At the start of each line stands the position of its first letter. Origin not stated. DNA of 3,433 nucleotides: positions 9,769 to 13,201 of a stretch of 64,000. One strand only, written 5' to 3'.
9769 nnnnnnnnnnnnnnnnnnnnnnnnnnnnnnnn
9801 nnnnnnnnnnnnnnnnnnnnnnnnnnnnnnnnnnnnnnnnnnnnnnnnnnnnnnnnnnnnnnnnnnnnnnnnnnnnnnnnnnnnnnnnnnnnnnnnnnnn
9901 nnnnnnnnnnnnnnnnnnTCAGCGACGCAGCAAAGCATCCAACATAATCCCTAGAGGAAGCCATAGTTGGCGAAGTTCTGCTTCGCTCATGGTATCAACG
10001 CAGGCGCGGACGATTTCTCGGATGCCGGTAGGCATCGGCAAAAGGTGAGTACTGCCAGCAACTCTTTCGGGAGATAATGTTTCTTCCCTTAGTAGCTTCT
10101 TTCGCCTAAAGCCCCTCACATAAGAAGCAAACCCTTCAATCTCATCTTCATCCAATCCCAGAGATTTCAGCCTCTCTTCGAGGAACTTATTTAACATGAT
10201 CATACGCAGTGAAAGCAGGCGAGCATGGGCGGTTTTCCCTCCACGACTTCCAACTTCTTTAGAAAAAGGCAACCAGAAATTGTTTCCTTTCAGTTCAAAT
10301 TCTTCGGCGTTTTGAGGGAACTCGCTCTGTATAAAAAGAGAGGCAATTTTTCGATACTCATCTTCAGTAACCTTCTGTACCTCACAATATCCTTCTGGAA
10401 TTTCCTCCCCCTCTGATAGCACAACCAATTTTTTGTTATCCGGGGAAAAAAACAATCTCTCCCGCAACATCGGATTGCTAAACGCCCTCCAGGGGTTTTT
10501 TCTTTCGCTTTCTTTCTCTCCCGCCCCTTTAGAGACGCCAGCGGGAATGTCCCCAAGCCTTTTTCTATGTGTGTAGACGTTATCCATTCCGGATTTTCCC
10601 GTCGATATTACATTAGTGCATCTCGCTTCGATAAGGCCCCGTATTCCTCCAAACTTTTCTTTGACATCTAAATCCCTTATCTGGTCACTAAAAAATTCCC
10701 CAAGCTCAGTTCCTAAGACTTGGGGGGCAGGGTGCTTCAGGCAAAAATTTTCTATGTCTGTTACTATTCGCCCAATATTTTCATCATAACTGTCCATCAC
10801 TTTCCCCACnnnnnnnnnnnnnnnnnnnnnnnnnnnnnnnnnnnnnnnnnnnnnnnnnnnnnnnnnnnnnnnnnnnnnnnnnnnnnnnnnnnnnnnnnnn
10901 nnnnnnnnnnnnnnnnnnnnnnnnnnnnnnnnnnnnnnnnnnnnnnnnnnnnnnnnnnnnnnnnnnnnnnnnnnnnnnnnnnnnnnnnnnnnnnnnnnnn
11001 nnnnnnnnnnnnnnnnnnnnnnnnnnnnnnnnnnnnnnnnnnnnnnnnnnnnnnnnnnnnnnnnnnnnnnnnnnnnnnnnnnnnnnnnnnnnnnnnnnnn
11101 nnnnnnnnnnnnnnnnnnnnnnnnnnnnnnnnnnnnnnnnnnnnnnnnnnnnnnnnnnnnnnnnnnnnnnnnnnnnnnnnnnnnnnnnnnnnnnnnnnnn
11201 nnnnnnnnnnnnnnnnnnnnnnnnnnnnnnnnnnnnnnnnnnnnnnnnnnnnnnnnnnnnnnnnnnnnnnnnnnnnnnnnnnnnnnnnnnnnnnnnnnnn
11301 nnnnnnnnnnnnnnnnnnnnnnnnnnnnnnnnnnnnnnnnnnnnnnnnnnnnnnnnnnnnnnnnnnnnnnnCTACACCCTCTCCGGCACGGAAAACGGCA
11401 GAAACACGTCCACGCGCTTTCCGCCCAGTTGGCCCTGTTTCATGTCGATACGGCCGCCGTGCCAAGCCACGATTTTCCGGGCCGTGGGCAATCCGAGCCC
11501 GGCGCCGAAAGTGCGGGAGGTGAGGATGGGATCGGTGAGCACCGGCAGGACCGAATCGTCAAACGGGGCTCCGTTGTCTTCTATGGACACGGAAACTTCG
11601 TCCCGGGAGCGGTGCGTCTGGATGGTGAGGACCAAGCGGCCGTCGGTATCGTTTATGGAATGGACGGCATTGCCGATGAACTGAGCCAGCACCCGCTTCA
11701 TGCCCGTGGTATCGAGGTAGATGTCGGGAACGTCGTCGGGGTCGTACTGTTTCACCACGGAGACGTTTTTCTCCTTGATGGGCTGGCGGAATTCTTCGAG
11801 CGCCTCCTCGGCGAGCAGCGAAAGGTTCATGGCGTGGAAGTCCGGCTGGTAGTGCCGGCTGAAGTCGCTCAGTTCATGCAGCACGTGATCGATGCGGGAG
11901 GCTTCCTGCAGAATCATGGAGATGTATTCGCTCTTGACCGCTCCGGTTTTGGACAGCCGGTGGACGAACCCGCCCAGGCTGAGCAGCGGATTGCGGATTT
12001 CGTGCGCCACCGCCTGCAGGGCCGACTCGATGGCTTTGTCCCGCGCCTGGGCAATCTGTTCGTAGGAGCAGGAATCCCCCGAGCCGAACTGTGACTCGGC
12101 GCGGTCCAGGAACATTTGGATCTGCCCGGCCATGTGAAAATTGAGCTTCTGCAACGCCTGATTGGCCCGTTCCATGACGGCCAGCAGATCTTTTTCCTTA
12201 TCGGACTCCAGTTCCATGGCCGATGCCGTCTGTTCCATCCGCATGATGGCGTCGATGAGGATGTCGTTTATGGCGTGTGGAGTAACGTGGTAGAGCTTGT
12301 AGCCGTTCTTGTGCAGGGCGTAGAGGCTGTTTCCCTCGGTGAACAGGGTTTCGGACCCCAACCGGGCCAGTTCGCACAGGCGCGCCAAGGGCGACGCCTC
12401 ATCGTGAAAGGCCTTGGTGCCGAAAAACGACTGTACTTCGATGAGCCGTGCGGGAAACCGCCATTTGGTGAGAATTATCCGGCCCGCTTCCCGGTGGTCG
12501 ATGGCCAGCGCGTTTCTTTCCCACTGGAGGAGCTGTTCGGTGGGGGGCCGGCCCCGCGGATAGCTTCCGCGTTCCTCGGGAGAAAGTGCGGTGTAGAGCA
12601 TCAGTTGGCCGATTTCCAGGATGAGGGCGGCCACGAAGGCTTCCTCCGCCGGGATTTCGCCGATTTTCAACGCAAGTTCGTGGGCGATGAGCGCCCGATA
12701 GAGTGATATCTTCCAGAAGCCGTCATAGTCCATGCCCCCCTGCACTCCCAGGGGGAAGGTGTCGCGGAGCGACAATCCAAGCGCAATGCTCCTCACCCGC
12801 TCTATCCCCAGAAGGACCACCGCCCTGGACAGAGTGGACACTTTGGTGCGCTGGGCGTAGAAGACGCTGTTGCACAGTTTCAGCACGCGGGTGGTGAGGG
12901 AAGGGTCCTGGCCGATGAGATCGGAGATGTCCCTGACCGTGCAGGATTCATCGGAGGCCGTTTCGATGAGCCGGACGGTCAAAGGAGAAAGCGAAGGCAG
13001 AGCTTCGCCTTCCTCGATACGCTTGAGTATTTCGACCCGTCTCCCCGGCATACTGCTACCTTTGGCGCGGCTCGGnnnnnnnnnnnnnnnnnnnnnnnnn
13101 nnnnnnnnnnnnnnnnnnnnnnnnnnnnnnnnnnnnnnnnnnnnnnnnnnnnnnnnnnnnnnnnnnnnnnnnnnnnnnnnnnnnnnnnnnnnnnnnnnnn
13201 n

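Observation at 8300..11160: AT-rich two-gene islet of unknown function inserted at a broken vapBC locus: candidate novel (defence?) system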

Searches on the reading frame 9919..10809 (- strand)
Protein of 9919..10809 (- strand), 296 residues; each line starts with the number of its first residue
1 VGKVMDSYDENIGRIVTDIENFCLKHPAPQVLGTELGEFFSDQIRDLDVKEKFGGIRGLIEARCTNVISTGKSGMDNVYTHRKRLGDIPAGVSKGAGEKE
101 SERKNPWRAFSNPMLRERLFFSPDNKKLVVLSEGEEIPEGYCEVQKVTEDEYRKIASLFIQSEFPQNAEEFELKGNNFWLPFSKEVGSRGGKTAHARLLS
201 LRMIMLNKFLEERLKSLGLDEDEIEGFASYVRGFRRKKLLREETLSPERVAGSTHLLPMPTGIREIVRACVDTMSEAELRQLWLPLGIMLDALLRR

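Call 3: search_protein_families(library=pfam, proteins=[window:9919-10809:-], max_evalue=1)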
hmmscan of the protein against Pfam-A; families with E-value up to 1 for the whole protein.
window:9919-10809:- (296 aa): 1 family
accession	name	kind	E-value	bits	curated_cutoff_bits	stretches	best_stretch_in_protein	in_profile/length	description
PF16244.11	DUF4901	-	0.16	12.5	27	1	99-177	30-106/148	YcdB, YcdC repeated domain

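Call 4: search_protein_families(library=padloc, proteins=[window:9919-10809:-], max_evalue=1)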
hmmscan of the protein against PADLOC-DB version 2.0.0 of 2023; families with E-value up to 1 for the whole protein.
window:9919-10809:- (296 aa): 0 families

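Call 5: search_protein_families(library=ncbifam, proteins=[window:9919-10809:-], max_evalue=1)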
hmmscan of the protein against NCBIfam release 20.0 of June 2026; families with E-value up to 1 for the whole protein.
window:9919-10809:- (296 aa): 0 families

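Call 6: search_protein_families(library=phrogs, proteins=[window:9919-10809:-], max_evalue=1)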
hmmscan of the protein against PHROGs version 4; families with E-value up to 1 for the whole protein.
window:9919-10809:- (296 aa): 1 family
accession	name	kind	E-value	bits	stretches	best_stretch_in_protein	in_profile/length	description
phrog_11030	-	unknown function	0.11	13.6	1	122-163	25-63/73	-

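Call 13: find_homologous_proteins(query=window:9919-10809:-)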
Query window:9919-10809:- (296 aa): 1 proteins with E <= 0.001 among 1789 candidates.
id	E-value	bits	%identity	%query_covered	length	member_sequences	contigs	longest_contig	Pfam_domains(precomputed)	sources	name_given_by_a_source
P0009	4.4e-192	655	100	99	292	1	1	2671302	-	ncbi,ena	-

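Call 18: find_homologous_proteins(query=A1, max_evalue=0.01)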
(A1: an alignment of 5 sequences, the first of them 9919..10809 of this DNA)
Query A1 (5 sequences) (296 aa, profile of the alignment): 34 proteins with E <= 0.01 among 8000 candidates.
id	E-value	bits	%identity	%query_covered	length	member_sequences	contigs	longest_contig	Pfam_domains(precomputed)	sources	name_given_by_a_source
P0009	3.0e-134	465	100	99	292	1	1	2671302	-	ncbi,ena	-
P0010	5.7e-132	458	25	89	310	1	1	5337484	-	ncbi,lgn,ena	-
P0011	4.4e-84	301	27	93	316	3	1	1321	-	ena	-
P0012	5.3e-78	281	24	93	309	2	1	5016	-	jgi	jgi:hypothetical protein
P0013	1.7e-76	276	30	48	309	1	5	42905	-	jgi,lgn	jgi:hypothetical protein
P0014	4.3e-76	274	27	93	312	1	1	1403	-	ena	-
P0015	3.0e-70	255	24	89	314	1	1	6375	-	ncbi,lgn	-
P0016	1.1e-68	250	25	90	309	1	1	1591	-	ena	-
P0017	3.9e-68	248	24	89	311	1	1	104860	-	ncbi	-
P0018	7.7e-67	244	24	90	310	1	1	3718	-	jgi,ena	-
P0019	1.9e-66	243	24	92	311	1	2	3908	-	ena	-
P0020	1.3e-65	240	24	93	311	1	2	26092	-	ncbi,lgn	-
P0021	1.3e-65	240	25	90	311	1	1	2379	-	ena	-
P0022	1.0e-64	237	23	93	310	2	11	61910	-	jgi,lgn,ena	jgi:hypothetical protein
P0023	2.9e-64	235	24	92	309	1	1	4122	-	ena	-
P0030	5.1e-62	228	26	92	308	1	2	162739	-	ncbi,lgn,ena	-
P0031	9.2e-62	227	24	89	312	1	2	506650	-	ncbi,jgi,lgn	jgi:hypothetical protein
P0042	1.3e-45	174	22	89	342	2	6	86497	-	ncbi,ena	-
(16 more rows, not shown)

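Call 24: find_encoding_contigs(protein=P0031, flank=8000, max_places=2)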
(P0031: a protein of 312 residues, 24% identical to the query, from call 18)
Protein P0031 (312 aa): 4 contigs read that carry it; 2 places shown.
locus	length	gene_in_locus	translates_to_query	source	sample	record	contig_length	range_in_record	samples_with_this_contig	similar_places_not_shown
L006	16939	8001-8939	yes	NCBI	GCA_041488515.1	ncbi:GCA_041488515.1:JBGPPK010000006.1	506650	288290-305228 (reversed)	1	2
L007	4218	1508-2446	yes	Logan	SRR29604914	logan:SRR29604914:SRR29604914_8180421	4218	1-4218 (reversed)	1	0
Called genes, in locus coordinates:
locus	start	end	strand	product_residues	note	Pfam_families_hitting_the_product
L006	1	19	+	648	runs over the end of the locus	PF02518:HATPase_c (weak), PF13589:HATPase_c_3, PF01119:DNA_mis_repair, PF08676:MutL_C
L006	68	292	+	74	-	-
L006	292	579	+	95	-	PF05016:ParE_toxin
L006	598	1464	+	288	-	PF24741:AlkZ-rel (weak), PF06224:AlkZ-like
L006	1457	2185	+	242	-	PF02224:Cytidylate_kin, PF13238:AAA_18 (faint), PF13207:AAA_17 (weak)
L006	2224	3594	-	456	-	PF18917:LiaI-LiaF-like_TM1, PF22570:LiaF-TM, PF13349:DUF4097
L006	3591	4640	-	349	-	PF18917:LiaI-LiaF-like_TM1 (weak), PF22570:LiaF-TM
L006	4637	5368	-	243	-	-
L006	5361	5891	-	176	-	PF04542:Sigma70_r2, PF07638:Sigma70_ECF (weak), PF08281:Sigma70_r4_2, PF04545:Sigma70_r4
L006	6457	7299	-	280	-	PF18780:HNH_repeat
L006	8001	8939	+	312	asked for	-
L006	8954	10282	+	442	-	PF24390:PRTase-CE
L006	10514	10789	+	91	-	PF12728:HTH_17 (weak)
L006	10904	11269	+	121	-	-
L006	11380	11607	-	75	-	-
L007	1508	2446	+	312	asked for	-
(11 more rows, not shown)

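Call 25: find_encoding_contigs(protein=P0030, flank=8000, max_places=2)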
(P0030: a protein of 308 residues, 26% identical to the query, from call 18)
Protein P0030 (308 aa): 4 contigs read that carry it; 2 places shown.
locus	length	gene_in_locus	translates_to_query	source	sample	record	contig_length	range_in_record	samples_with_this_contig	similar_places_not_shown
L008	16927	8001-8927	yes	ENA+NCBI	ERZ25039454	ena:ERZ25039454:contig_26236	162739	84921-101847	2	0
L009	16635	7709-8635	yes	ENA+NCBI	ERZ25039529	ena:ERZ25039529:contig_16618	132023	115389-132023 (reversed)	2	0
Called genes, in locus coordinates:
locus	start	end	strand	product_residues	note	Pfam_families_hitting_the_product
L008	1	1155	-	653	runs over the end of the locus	PF00069:Pkinase, PF07714:PK_Tyr_Ser-Thr, PF17667:Pkinase_fungal (weak), PF08308:PEGA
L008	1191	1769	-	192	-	PF01757:Acyl_transf_3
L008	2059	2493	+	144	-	PF00478:IMPDH, PF00571:CBS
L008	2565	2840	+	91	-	PF00478:IMPDH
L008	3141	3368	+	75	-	PF00478:IMPDH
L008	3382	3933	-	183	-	PF12276:DUF3617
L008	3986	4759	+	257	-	PF00106:adh_short, PF08659:KR, PF13561:adh_short_C2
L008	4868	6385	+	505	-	PF04932:Wzy_C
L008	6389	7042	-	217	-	PF12766:Pyridox_oxase_2, PF01243:PNPOx_N, PF10590:PNP_phzG_C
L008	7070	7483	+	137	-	PF03840:SecG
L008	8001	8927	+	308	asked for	-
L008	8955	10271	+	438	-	PF24390:PRTase-CE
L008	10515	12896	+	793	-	PF01582:TIR, PF13676:TIR_2, PF00931:NB-ARC (weak), PF13191:AAA_16 (weak), PF07719:TPR_2 (faint), PF13424:TPR_12, PF24885:TPR_NPHP3 (weak), PF13374:TPR_10 (weak)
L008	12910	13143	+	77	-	PF13424:TPR_12, PF00515:TPR_1 (weak), PF07719:TPR_2 (weak), PF13374:TPR_10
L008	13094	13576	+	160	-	-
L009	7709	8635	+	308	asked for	-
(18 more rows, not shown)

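Call 26: find_encoding_contigs(protein=P0042, flank=8000, max_places=2)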
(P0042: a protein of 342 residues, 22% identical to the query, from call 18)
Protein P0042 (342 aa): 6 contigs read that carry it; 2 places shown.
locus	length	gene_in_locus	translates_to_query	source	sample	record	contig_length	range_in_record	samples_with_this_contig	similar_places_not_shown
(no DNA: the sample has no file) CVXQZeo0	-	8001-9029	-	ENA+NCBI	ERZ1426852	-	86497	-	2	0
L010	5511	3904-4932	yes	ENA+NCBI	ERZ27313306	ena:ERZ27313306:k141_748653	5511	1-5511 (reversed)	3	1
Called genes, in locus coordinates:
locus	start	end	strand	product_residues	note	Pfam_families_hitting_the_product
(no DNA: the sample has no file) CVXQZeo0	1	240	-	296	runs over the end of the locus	PF00483:NTP_transferase, PF12804:NTP_transf_3 (weak)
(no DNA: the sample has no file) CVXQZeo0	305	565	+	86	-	PF12797:Fer4_2 (faint), PF12837:Fer4_6 (faint), PF13237:Fer4_10 (faint), PF14697:Fer4_21 (faint), PF12800:Fer4_4 (faint), PF12838:Fer4_7, PF13187:Fer4_9 (weak), PF00037:Fer4, +2 more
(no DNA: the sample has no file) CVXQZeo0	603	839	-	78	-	-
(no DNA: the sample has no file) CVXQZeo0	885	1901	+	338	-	PF12543:DUF3738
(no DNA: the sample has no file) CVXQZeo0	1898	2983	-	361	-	PF00266:Aminotran_5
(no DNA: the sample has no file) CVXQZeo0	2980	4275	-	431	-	PF04073:tRNA_edit, PF03129:HGTP_anticodon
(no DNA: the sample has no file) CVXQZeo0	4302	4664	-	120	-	PF18478:PIN_10 (weak), PF18480:DUF5615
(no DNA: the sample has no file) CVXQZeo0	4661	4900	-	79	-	PF04255:DUF433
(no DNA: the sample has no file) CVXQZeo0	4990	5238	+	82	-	-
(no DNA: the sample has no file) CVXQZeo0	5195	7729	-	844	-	PF05729:NACHT (weak), PF03781:FGE-sulfatase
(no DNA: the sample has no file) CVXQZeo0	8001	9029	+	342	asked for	-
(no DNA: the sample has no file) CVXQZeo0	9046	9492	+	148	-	-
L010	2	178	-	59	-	?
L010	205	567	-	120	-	PF18478:PIN_10 (weak), PF18480:DUF5615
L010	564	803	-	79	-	PF04255:DUF433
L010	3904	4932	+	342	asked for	-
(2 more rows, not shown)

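Call 28: predict_structure(alignment_id=A3)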
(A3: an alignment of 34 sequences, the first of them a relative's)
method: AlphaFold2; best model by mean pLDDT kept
length: 292 residues; sequences in the alignment: 34
mean_pLDDT: 79.9   pTM: 0.53
mean pLDDT of the five models: 79.9, 79.7, 78.0, 77.7, 76.8
residues with pLDDT >= 90: 116; 70-90: 117; 50-70: 23; < 50: 36
segments of 3 or more residues with pLDDT < 50: 83-97, 237-255
pLDDT, mean of each block of 10 residues (from residue 1): 72 94 91 88 83 90 87 88 50 50 91 92 89 93 94 93 85 79 89 91 94 91 80 57 35 51 78 74 71 66
secondary structure, 60 per line:
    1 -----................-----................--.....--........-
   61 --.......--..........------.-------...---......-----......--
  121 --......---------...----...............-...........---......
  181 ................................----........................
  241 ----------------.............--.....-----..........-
elements in order: H6-21 H29-42 H45-49 H52-59 E63-69 E72-77 H78-81 H102-107 E113-118 E123-128 E138-140 H145-159 H161-171 H175-212 H217-240 H257-269 H272-276 H282-291

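Call 40: search_protein_representatives(alignment_id=A3)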
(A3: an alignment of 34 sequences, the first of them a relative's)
Query: 34 sequences, 311 profile positions. Proteins with E-value up to 0.001 (for the whole library): 715; up to 1e-10: 439; up to 1e-30: 69. The best 150 are listed.
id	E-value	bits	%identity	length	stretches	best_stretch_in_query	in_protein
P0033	2.7e-137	473.5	-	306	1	1-306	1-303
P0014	5.0e-128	443.0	-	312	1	1-310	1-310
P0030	4.0e-117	407.2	-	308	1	2-308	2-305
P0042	6.1e-112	390.2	-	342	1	2-310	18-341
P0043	3.2e-109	381.2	-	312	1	1-309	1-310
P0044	7.7e-103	360.3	-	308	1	9-310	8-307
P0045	7.8e-92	324.1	-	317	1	1-308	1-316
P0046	2.4e-91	322.6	-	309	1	2-309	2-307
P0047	3.3e-91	322.1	-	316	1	6-309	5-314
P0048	3.6e-91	321.9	-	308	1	12-310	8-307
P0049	1.9e-87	309.7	-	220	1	1-210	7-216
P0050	1.8e-83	296.7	-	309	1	8-308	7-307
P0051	5.1e-78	278.8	-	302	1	8-308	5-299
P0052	9.7e-78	277.8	-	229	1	79-310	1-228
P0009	2.2e-73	263.5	-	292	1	1-305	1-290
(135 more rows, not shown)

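Call 52: find_related_loci(query=A3, collection=genome_contigs, flank=6000)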
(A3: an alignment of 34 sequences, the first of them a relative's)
Query A3 (292 aa) in genome_contigs; peptide patterns used: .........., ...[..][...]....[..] (x = any residue, [..] = any of these).
102 stretches matched a pattern; 8 encode a relative of the query (tblastn E <= 1e-3); 8 distinct loci.
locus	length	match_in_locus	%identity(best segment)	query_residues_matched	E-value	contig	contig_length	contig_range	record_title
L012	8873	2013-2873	24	18-292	4e-18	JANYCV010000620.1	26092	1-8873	MAG: Acidobacteriaceae bacterium isolate 336R_metabinner_230_sub 336R_k141_2554754, whole genome shotgun sequence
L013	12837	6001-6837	26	18-289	3e-17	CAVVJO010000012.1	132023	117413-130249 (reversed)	MAG: uncultured Alphaproteobacteria bacterium isolate MFD04780.bin.2.128 genome assembly, contig: contig_16618, whole ge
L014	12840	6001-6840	25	18-289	3e-15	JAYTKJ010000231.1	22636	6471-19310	MAG: Acidobacteriota bacterium isolate GFS_3114 GFS_3114_230, whole genome shotgun sequence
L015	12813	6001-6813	24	27-289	1e-14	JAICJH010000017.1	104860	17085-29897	MAG: Bryobacteraceae bacterium isolate GZL_FP_2_bin.159 k141_511128_length_104860_cov_11.9987, whole genome shotgun sequ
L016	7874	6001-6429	24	18-158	6e-14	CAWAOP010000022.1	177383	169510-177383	MAG: Terriglobia bacterium isolate MFD01476.bin.1.143 genome assembly, contig: contig_21507, whole genome shotgun sequen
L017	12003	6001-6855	23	6-289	9e-13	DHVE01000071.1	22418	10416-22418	MAG TPA_asm: Betaproteobacteria bacterium UBA5216 UBA5216_contig_918, whole genome shotgun sequence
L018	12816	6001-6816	24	27-289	6e-12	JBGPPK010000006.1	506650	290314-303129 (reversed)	MAG: Terriglobia bacterium isolate OBJ2_061818_050_16 k141_630709_length_506650_cov_36.6900, whole genome shotgun sequen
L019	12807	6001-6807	20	27-289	2e-7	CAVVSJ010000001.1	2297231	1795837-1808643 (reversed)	MAG: uncultured Acidobacteriota bacterium isolate MFD02840.bin.1.264 genome assembly, contig: contig_11230, whole genome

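Call 53: find_related_loci(query=A3, collection=metagenome_contigs, flank=3000)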
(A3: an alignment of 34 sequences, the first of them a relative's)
Query A3 (292 aa) in metagenome_contigs; peptide patterns used: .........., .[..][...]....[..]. (x = any residue, [..] = any of these).
175 stretches matched a pattern; 14 encode a relative of the query (tblastn E <= 1e-3); 14 distinct loci.
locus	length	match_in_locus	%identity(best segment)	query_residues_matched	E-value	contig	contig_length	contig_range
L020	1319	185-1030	27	16-289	5e-21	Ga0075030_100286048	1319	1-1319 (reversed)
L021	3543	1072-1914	24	18-289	8e-18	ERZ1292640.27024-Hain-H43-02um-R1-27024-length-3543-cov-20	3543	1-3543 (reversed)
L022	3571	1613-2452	25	18-289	5e-17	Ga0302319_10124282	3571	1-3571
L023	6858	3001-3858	23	18-292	3e-16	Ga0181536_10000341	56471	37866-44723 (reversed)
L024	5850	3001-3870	24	13-289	5e-16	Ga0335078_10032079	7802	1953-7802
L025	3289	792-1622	24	27-292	4e-15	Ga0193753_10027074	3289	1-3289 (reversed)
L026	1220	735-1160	26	18-158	1e-14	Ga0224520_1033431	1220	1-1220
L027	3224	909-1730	23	24-289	8e-14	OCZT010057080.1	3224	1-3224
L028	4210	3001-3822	25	24-289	1e-12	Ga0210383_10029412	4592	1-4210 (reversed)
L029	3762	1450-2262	23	27-289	6e-12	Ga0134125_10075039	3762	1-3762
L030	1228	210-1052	25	16-289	2e-11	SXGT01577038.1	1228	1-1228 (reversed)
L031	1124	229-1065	22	27-289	4e-11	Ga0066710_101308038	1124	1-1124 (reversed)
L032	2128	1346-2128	25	27-288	3e-10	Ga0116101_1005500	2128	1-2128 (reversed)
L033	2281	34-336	27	67-167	7e-7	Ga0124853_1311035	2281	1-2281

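Call 76: find_related_loci(query=A1, collection=viral_contigs, flank=4000)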
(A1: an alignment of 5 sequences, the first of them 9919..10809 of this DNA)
Query A1 (296 aa) in viral_contigs; peptide patterns used: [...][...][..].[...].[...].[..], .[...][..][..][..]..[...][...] (x = any residue, [..] = any of these).
40 stretches matched a pattern, but none encodes a relative of the query by tblastn (E <= 1e-3).

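Call 88: search_solved_structures(query=A3, max_evalue=10)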
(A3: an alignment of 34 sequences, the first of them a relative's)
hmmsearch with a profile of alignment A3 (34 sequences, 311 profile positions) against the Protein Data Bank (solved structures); distinct sequences matched with E-value up to 10: 8.
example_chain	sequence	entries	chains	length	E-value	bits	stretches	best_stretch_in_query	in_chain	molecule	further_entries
9l5r_I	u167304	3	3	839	0.027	16.8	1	150-278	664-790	Putative pre-mRNA splicing protein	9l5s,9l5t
2g7e_A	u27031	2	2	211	0.25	13.7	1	63-104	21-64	Endonuclease I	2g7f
2vnd_A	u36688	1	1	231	0.28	13.5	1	63-103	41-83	ENDONUCLEASE I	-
4v8p_BU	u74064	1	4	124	0.32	13.3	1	190-289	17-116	RPL35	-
3lhp_S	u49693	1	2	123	0.65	12.3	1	202-246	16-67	4E10_D0_1ISEA_004_N (T93)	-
6xtt_B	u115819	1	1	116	0.68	12.2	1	46-99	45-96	NttA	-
2jg1_A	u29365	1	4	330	2.1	10.6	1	31-60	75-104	TAGATOSE-6-PHOSPHATE KINASE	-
2jgv_A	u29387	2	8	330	2.2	10.6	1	31-60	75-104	TAGATOSE-6-PHOSPHATE KINASE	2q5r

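Call 90: search_protein_families(library=pfam, alignment_id=A7, max_evalue=0.01)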
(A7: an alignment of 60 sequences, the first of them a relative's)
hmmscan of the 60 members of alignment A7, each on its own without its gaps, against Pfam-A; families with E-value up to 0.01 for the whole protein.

A. member 1, P0009 (292 aa): 0 families

B. families by the number of members that match (of 60 scanned): 3 families
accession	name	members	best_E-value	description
PF12872.13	OST-HTH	1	0.003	OST-HTH/LOTUS domain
PF12006.13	DUF3500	1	0.0048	Protein of unknown function (DUF3500)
PF08069.17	Ribosomal_S13_N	1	0.0048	Ribosomal S13/S15 N-terminal domain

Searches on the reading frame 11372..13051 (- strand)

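Call 3: search_protein_families(library=pfam, proteins=[window:11372-13051:-], max_evalue=1)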
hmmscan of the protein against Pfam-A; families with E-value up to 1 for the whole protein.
window:11372-13051:- (559 aa): 3 families
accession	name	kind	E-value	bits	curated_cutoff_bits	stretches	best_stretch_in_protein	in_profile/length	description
PF08668.18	HDOD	-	1.4e-44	152.4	22.9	1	18-207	1-190/196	HDOD domain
PF02518.31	HATPase_c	-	6.6e-15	56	26.4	1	447-553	2-109/111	Histidine kinase-, DNA gyrase B-, and HSP90-like ATPase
PF00512.31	HisKA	-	1.3e-10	41.6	26.9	1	344-399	5-62/66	His Kinase A (phospho-acceptor) domain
